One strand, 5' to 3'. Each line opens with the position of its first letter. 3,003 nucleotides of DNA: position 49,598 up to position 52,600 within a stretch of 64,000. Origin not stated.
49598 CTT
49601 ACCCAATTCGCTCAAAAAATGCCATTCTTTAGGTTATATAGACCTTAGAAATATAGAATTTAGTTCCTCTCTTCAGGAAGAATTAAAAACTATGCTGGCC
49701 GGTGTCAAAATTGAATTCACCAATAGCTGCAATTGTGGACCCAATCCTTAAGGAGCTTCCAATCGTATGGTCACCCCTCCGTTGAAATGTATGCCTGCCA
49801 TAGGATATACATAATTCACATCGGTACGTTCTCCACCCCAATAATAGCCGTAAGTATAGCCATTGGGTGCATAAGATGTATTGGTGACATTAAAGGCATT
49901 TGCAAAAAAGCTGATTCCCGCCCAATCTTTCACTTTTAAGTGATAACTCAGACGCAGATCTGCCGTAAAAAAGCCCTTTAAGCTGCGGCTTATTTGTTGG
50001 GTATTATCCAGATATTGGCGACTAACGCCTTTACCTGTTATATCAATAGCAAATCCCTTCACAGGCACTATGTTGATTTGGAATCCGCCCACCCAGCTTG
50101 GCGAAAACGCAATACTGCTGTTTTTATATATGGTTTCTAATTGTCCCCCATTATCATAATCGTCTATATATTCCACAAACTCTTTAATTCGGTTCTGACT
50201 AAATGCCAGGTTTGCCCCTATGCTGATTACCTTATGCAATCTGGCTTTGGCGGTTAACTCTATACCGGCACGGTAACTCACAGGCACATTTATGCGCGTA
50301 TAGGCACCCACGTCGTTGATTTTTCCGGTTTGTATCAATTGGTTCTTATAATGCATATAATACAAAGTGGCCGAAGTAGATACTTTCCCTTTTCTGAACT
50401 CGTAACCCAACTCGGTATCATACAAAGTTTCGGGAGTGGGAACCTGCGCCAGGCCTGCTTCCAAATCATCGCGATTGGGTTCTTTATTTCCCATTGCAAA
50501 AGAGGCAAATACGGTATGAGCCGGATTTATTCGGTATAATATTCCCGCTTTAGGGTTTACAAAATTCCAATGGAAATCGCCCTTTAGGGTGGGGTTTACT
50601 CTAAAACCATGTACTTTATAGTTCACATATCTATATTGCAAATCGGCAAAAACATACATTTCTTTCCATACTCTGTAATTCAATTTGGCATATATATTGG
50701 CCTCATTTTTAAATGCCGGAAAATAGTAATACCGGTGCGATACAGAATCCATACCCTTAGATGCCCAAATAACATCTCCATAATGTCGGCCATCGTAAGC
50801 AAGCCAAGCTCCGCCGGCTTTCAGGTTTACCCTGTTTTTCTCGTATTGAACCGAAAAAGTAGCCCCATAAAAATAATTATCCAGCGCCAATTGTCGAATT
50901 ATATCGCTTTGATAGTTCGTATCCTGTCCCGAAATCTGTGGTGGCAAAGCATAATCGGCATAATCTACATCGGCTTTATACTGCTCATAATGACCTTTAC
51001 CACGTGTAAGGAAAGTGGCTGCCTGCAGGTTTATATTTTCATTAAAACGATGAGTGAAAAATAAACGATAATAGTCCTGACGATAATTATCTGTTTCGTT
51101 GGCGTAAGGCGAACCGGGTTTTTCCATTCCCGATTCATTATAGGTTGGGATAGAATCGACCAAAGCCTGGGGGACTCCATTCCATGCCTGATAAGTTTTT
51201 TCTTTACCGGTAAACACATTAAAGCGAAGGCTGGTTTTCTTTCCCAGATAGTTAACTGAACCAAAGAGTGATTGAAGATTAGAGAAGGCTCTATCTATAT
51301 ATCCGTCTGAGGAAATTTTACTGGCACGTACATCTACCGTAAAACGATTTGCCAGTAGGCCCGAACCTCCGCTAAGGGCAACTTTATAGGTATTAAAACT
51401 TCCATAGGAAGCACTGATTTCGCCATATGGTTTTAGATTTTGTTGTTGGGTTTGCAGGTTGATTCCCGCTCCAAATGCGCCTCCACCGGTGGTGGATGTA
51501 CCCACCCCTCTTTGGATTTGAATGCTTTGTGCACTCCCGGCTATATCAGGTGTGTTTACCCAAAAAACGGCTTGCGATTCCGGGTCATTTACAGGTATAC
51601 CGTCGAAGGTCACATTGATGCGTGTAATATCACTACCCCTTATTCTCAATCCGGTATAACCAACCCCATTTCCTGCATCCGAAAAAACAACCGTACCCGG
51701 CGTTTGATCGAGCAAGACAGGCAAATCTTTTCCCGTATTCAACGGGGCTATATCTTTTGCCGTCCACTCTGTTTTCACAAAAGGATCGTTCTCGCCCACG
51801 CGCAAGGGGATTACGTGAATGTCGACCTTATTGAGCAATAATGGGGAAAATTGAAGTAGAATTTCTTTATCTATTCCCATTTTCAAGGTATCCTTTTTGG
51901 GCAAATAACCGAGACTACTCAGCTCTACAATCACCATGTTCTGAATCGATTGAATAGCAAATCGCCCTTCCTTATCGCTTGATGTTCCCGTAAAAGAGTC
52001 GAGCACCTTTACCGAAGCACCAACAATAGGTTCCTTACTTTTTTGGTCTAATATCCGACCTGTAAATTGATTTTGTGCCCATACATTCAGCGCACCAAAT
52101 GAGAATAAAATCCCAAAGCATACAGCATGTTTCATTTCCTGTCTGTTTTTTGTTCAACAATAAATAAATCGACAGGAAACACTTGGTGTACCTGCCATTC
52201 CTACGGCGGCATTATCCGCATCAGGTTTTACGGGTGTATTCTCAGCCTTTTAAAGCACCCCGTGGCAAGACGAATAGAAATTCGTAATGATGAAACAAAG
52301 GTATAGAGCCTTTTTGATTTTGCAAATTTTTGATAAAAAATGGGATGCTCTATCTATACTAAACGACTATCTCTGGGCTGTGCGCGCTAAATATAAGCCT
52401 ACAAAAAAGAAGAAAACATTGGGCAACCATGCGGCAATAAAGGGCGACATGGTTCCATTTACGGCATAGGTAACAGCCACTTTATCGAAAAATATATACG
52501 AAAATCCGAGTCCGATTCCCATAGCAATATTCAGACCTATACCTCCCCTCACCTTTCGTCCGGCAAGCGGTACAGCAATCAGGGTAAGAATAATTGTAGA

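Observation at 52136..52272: TPP riboswitch controlling a TonB-dependent receptor: predicted thiamine or thiamine-precursor outer-membrane importer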

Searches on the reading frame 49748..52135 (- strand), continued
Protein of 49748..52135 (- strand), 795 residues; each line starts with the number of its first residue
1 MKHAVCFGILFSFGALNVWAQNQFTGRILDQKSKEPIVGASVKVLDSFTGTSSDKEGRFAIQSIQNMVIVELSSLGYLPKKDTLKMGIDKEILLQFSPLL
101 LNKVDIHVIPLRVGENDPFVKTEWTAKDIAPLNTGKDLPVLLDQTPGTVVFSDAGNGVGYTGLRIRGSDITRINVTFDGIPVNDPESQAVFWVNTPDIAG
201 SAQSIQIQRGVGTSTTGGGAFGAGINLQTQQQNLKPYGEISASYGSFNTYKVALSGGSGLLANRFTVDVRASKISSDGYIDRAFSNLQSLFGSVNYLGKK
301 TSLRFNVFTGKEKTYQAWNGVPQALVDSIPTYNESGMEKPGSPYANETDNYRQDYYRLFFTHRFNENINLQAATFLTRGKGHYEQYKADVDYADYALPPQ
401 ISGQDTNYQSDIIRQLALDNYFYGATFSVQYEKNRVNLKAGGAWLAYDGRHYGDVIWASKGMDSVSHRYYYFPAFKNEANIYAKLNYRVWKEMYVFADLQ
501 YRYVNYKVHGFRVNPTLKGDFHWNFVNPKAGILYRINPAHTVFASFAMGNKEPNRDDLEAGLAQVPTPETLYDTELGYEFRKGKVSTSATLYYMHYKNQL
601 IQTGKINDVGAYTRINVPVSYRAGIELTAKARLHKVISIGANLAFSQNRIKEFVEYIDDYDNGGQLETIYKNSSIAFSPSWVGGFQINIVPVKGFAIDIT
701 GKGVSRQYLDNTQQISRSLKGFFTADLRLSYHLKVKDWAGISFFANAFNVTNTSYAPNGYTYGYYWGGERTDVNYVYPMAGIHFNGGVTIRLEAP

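Call 69: fold_search(model_id=the predicted structure, library=pdb)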
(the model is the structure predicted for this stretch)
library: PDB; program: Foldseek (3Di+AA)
matches with E <= 10: 901; with E <= 0.001: 503
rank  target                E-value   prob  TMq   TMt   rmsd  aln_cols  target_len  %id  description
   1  9c4o                  1.0e-39  1.00  0.68  0.80   5.8       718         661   15  Cryo-EM structure of PqqU with ligand PQQ (released 2024-06-19)
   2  6bpm_A                2.3e-36  1.00  0.62  0.68   7.9       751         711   16  The crystal structure of the Ferric-Catecholate import receptor Fiu from K12 E. coli: Closed form (C21) (released 2018-11-28)
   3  1by5_A                2.1e-35  1.00  0.63  0.71   7.3       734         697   13  FHUA FROM E. COLI, WITH ITS LIGAND FERRICHROME (released 1999-01-13)
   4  6v81                  2.5e-35  1.00  0.67  0.81   5.4       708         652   15  The crystal structure of the outer-membrane transporter YncD (released 2020-05-06)
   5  8b14_A                4.2e-35  1.00  0.64  0.73   7.7       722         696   14  T5 Receptor Binding Protein pb5 in complex with its E. coli receptor FhuA (released 2023-02-08)
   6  2grx_A                5.4e-35  1.00  0.63  0.71   7.4       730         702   14  Crystal structure of TonB in complex with FhuA, E. coli outer membrane receptor for ferrichrome (released 2006-06-13)
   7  9a3c_MODEL_1_A        7.6e-35  1.00  0.60  0.62   7.8       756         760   13  Model of E. coli Fiu by in-cell photo-crosslinking MS and deep learning (released 2023-02-24)
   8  2grx_B                9.1e-35  1.00  0.63  0.72   7.4       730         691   14  Crystal structure of TonB in complex with FhuA, E. coli outer membrane receptor for ferrichrome (released 2006-06-13)
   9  6i97_B                1.2e-34  1.00  0.64  0.66   6.9       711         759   14  Structure of the ferrioxamine B transporter FoxA from Pseudomonas aeruginosa in complex with ferrioxamine B and a C-te (released 2019-08-28)
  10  1by3                  2.5e-34  1.00  0.65  0.73   7.4       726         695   14  FHUA FROM E. COLI (released 1999-01-13)
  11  8a60_A                3.3e-34  1.00  0.64  0.75   7.1       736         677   14  Crystal structure of FhuA in complex with the superinfection exclusion lipoprotein Llp (released 2022-10-05)
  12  4cu4_A                4.2e-34  1.00  0.63  0.72   7.8       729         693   14  FhuA from E. coli in complex with the lasso peptide microcin J25 (MccJ25) (released 2014-04-09)
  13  8a8c_A                6.8e-34  1.00  0.61  0.69   7.6       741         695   13  T5 phage receptor-binding protein pb5 bound to ferrichrome transporter FhuA (released 2022-10-05)
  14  6e4v                  1.2e-33  1.00  0.58  0.68   8.3       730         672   16  The Crystal Structure of FhuE from E. coli in complex with its substrate Coprogen (released 2019-04-10)
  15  1qjq_A                2.0e-33  1.00  0.63  0.70   7.4       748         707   12  FERRIC HYDROXAMATE RECEPTOR FROM ESCHERICHIA COLI (FHUA) (released 2000-06-05)
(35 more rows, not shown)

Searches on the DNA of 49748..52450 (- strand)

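Call 13: search_rna_families(sources=[L001, L023, L027, L047, L051, L012, L019, L030, L057, L016], threshold=gathering)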
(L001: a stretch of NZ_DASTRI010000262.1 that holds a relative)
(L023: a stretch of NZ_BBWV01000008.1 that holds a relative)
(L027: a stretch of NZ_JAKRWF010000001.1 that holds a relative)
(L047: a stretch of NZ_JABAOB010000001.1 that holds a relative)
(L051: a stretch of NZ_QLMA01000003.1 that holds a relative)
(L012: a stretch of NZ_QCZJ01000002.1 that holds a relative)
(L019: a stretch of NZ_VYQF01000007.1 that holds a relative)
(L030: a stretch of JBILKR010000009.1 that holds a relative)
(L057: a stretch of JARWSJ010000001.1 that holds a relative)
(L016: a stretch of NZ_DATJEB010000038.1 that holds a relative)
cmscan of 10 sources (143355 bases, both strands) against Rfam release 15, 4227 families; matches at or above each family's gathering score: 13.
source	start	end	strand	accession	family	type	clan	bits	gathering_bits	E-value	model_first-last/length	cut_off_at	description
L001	3950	4021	-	RF00005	tRNA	Gene; tRNA;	CL00001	68.7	29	1.6e-12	1-71/71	no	tRNA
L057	3843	3914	-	RF00005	tRNA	Gene; tRNA;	CL00001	67.4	29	3.6e-12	1-71/71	no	tRNA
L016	5802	5910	+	RF00059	TPP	Cis-reg; riboswitch;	-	67.1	54.3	1.2e-10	1-105/105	no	TPP riboswitch aptamer (THI element)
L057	5812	5918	+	RF00059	TPP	Cis-reg; riboswitch;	-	67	54.3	1.2e-10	1-105/105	no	TPP riboswitch aptamer (THI element)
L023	4074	4145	-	RF00005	tRNA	Gene; tRNA;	CL00001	66.6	29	5.9e-12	1-71/71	no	tRNA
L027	4149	4220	-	RF00005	tRNA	Gene; tRNA;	CL00001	66.6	29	5.9e-12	1-71/71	no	tRNA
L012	5793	5897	+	RF00059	TPP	Cis-reg; riboswitch;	-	66.1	54.3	2e-10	1-105/105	no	TPP riboswitch aptamer (THI element)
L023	5815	5926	+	RF00059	TPP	Cis-reg; riboswitch;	-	65.4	54.3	3.1e-10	1-105/105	no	TPP riboswitch aptamer (THI element)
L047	5173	5244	-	RF00005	tRNA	Gene; tRNA;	CL00001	64.7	29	2e-11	1-71/71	no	tRNA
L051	4887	4958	-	RF00005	tRNA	Gene; tRNA;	CL00001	64.7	29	2e-11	1-71/71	no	tRNA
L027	5826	5929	+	RF00059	TPP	Cis-reg; riboswitch;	-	62.9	54.3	1.3e-09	1-105/105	no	TPP riboswitch aptamer (THI element)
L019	5886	5986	+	RF00059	TPP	Cis-reg; riboswitch;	-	61.6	54.3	2.6e-09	1-105/105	no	TPP riboswitch aptamer (THI element)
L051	5895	5988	+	RF00059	TPP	Cis-reg; riboswitch;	-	57.5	54.3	2.7e-08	1-105/105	no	TPP riboswitch aptamer (THI element)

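Call 64: search_rna_families(source=window, start=52000, end=52450, threshold=evalue, max_evalue=1)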
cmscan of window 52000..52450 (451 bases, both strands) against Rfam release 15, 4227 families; matches with E-value up to 1: 4.
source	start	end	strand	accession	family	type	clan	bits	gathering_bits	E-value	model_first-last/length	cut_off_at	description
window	52181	52272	-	RF00059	TPP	Cis-reg; riboswitch;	-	75.2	54.3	3.7e-15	1-105/105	no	TPP riboswitch aptamer (THI element)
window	52304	52366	+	RF02688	RAGATH-13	Gene; ribozyme;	-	26.5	80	0.0038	19-81/95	no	RAGATH-13 RNA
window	52036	52265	-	RF02159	PART1_1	Gene; lncRNA;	-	22.2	65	0.64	1-218/218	no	Prostate androgen-regulated transcript 1 conserved region 1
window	52303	52356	-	RF02427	SpF10_sRNA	Gene; sRNA;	-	20.1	60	0.29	1-57/57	no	Streptococcus sRNA SpF10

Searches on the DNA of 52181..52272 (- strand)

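Call 28: build_rna_model(alignment_id=A1, structure=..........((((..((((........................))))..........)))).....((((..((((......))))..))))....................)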
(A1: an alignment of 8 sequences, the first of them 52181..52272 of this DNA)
Model R1 built from alignment A1 (8 sequences, 113 columns); structure: as given.
model positions 106; base pairs 16; branch points 1; effective number of sequences 2.28; information 0.59 bits per position. Calibrated on 0.2 Mb of random sequence (short: E-values are rough).
structure used (alignment columns):
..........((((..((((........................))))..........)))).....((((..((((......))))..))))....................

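Call 29: search_with_rna_model(model_id=R1, sources=[window, L001, L002, L003, L004, L005, L006, L007, L008, L009, L010, L011, L012, L013, L014, L015, L016, L017, L018, L019, L020, L021, L022, L023, L024, L025, L026, L027, L028, L029, L030, L031, L032, L033, L034, L035, L036, L037, L038, L039, L040, L041, L042, L043, L044, L045, L046, L047, L048, L049, L050, L051, L052, L053, L054, L055, L056, L057, L058, L059, L060, L061, L062, L063, L064, L065, L066, L067, L068, L069, L070, L071, L072, L073, L074, L075, L076, L077, L078, L079, L080, L081, L082, L083, L084, L085, L086, L087, L088], max_evalue=0.01, make_alignment=true)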
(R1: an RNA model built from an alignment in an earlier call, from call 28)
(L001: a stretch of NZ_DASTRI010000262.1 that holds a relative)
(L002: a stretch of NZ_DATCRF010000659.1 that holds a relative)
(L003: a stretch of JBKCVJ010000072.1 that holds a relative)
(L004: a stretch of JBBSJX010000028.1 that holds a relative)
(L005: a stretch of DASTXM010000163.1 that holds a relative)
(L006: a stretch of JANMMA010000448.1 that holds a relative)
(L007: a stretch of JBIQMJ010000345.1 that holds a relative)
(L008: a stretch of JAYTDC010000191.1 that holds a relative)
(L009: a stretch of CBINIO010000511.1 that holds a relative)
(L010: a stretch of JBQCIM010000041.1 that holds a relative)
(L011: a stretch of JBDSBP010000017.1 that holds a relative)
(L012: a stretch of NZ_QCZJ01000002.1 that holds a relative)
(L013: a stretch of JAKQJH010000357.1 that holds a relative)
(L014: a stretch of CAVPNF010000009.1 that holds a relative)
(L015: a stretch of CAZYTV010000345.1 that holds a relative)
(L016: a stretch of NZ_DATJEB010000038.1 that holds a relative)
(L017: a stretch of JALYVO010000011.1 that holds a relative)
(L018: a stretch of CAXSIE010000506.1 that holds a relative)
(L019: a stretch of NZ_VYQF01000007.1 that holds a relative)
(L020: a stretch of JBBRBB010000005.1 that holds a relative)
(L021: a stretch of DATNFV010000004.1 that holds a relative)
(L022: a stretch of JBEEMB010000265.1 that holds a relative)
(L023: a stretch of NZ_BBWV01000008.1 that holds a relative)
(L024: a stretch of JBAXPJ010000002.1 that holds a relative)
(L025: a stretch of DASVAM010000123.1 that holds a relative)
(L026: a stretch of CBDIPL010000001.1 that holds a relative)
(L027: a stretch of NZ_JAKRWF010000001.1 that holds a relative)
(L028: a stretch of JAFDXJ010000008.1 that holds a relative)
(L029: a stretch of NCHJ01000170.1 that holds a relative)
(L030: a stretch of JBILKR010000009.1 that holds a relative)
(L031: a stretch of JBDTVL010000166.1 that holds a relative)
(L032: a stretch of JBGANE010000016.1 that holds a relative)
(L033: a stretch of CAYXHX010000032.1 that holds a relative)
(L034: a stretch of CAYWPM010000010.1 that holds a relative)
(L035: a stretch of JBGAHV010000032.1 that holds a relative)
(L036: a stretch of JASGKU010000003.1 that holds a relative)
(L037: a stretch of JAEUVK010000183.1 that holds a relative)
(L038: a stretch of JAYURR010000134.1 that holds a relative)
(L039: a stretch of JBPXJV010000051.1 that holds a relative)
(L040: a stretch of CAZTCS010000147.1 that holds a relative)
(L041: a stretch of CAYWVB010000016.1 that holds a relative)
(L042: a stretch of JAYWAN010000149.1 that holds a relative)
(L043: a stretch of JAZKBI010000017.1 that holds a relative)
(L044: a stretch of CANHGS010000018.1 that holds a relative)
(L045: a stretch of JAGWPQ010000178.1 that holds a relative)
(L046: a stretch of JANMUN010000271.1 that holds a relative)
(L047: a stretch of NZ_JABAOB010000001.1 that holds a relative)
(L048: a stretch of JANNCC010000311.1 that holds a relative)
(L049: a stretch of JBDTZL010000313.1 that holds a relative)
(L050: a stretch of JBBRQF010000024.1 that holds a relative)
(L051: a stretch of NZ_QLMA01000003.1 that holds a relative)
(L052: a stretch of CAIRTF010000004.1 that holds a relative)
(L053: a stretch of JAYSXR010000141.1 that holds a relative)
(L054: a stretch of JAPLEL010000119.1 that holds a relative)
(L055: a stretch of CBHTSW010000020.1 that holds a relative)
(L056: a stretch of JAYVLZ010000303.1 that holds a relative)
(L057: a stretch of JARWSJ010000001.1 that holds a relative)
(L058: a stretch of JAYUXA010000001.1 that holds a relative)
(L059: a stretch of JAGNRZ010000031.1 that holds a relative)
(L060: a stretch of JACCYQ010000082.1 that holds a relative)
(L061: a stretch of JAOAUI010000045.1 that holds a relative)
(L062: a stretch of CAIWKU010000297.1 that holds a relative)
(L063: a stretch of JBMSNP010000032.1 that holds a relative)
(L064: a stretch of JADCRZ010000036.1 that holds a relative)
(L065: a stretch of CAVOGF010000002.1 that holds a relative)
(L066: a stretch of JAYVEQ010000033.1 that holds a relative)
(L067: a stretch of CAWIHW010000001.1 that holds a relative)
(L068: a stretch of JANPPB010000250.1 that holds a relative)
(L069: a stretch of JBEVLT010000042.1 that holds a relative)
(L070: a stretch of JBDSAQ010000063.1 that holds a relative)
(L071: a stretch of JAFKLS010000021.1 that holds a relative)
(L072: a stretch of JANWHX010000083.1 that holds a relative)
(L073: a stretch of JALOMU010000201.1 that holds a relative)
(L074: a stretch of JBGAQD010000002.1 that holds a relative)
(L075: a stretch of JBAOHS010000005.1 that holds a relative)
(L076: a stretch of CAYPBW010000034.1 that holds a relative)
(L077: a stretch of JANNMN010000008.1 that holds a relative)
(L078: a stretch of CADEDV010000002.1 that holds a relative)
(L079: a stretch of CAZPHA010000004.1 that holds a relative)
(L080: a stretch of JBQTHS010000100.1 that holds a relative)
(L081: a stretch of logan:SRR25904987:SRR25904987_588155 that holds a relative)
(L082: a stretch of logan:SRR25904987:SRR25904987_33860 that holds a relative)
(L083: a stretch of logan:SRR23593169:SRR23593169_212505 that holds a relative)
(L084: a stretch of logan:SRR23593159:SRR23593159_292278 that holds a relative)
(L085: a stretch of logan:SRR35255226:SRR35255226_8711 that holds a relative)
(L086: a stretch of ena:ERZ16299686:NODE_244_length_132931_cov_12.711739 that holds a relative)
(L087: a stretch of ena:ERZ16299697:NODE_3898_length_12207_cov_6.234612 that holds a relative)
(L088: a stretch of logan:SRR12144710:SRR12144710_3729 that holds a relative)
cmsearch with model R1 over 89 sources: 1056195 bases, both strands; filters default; matches with E-value up to 0.01: 88.
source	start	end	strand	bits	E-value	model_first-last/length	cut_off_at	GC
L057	5812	5917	+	104.3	3.4e-27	1-106/106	no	0.49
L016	5802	5910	+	101.3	2.5e-26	1-106/106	no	0.53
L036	5807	5910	+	100.5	4.4e-26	1-106/106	no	0.5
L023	5815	5926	+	99.7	7.5e-26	1-106/106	no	0.56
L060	1147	1249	+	98.6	1.5e-25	1-106/106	no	0.47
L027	5826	5928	+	98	2.3e-25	1-106/106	no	0.51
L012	5793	5897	+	96.6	5.7e-25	1-106/106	no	0.55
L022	2423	2533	+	94.1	3e-24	1-106/106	no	0.59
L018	908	1012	+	93.1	5.8e-24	1-106/106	no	0.55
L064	5765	5865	+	92.9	6.5e-24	1-106/106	no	0.55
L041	5763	5865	+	92.7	7.7e-24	1-106/106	no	0.54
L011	5796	5900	+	90.3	3.7e-23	1-106/106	no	0.56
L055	5701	5805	+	90.3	3.8e-23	1-106/106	no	0.5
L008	5825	5927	+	90.1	4.4e-23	1-106/106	no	0.48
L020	5805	5905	+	89.6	6.1e-23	1-106/106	no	0.5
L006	1777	1876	+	89.4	7.1e-23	1-106/106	no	0.54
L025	5471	5569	+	88.8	1.1e-22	1-106/106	no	0.55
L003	5837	5937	+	88.4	1.4e-22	1-106/106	no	0.57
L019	5886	5985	+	87.8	2.1e-22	1-106/106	no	0.48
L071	5762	5853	+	87.1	3.2e-22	1-106/106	no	0.45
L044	5810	5909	+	87.1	3.3e-22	1-106/106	no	0.48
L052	915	1018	+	86.7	4.3e-22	1-106/106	no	0.52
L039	5759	5861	+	86.5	4.8e-22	1-106/106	no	0.42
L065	5543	5644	+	85.7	8.1e-22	1-106/106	no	0.45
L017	375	477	+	85.1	1.2e-21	1-106/106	no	0.43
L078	5718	5842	+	85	1.3e-21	1-106/106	no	0.54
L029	3379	3479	+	84.9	1.4e-21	1-106/106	no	0.5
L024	5760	5864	+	84.4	2e-21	1-106/106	no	0.46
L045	3279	3381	+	84.3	2.1e-21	1-106/106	no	0.54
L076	5632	5725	+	84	2.5e-21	1-106/106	no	0.56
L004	5833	5930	+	83.7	3.1e-21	1-106/106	no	0.44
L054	4219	4323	+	83.4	3.7e-21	1-106/106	no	0.48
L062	5792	5896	+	83.1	4.5e-21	1-106/106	no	0.47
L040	856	960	+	81.5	1.4e-20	1-106/106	no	0.53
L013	1765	1866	+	81.3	1.6e-20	1-106/106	no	0.52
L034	5749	5863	+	80.5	2.7e-20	1-106/106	no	0.5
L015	805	906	+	80.3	3e-20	1-106/106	no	0.52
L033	5846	5939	+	80.1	3.4e-20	1-106/106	no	0.47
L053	5747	5860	+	79.8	4.2e-20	1-106/106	no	0.47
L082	5862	5953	+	79.7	4.3e-20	1-106/106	no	0.5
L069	3294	3407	+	79.4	5.3e-20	1-106/106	no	0.5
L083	5862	5953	+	79.2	6e-20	1-106/106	no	0.51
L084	5862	5953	+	79.2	6e-20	1-106/106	no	0.51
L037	5903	6022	+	79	7e-20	1-106/106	no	0.52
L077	5694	5823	+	78.7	8.6e-20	1-106/106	no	0.5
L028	5801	5893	+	77.5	1.9e-19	1-106/106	no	0.45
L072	229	342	+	77.3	2.2e-19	1-106/106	no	0.54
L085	5849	5950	+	77.2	2.4e-19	1-106/106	no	0.55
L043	5721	5829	+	77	2.6e-19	1-106/106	no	0.49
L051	5895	5989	+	75.8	5.9e-19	1-106/106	no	0.45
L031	673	775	+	75.4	7.8e-19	1-106/106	no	0.55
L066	5757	5855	+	75.2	8.9e-19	1-106/106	no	0.44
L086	5845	5951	+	75.2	8.9e-19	1-106/106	no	0.58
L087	5202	5308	+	75.2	8.9e-19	1-106/106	no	0.58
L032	5770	5873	+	74.7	1.3e-18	1-106/106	no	0.46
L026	5750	5863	+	73.9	2.1e-18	1-106/106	no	0.46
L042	89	190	+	73.8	2.2e-18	1-106/106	no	0.5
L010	1163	1266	+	73.8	2.3e-18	1-106/106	no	0.42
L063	1849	1954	+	73.3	3.1e-18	1-106/106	no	0.58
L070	1031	1134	+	72.8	4.4e-18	1-106/106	no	0.43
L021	6021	6123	+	72.6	5.1e-18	1-106/106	no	0.41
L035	5733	5851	+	72.1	6.9e-18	1-106/106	no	0.41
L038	5684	5807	+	71.9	7.9e-18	1-106/106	no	0.41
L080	5721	5853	+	70.2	2.5e-17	1-106/106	no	0.53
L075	5769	5860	+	69.3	4.4e-17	1-106/106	no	0.51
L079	5750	5842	+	69.3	4.5e-17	1-106/106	no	0.45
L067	5813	5910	+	69.2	4.8e-17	1-106/106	no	0.56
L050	5711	5834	+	69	5.5e-17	1-106/106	no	0.43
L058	3050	3150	+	68.8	6.2e-17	1-106/106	no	0.54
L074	5707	5826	+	68.7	6.5e-17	1-106/106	no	0.49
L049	5795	5895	+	67.7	1.3e-16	1-106/106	no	0.53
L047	5893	5986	+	67.5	1.4e-16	1-106/106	no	0.47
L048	1873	1979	+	67.4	1.6e-16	1-106/106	no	0.52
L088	5813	5909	+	67.3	1.7e-16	1-106/106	no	0.56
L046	5721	5838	+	67.2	1.9e-16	1-106/106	no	0.41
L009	3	90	+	66.9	2.2e-16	8-106/106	no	0.51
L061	3020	3157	+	65.3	6.6e-16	1-106/106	no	0.45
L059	5765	5858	+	64.5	1.1e-15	1-106/106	no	0.44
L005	5857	5971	+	64.1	1.4e-15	1-106/106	no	0.46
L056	1916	2011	+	61.1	1e-14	1-106/106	no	0.54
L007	1729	1845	+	60.2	1.9e-14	1-106/106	no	0.47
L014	5827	5946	+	59.3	3.4e-14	1-106/106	no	0.47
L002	648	742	+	53.3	2e-12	1-106/106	no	0.44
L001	5864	5958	+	52.1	4.3e-12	1-106/106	no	0.43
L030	5817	5938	+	50.5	1.2e-11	1-106/106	no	0.51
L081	1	47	+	34.5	5.2e-07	60-106/106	5'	0.51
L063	6157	6245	+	26.4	0.00012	1-106/106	no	0.57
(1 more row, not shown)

Alignment A3: 88 matches aligned to the model, 179 columns, each read 5' to 3' on its own strand. Consensus structure (alignment columns), stored with it:
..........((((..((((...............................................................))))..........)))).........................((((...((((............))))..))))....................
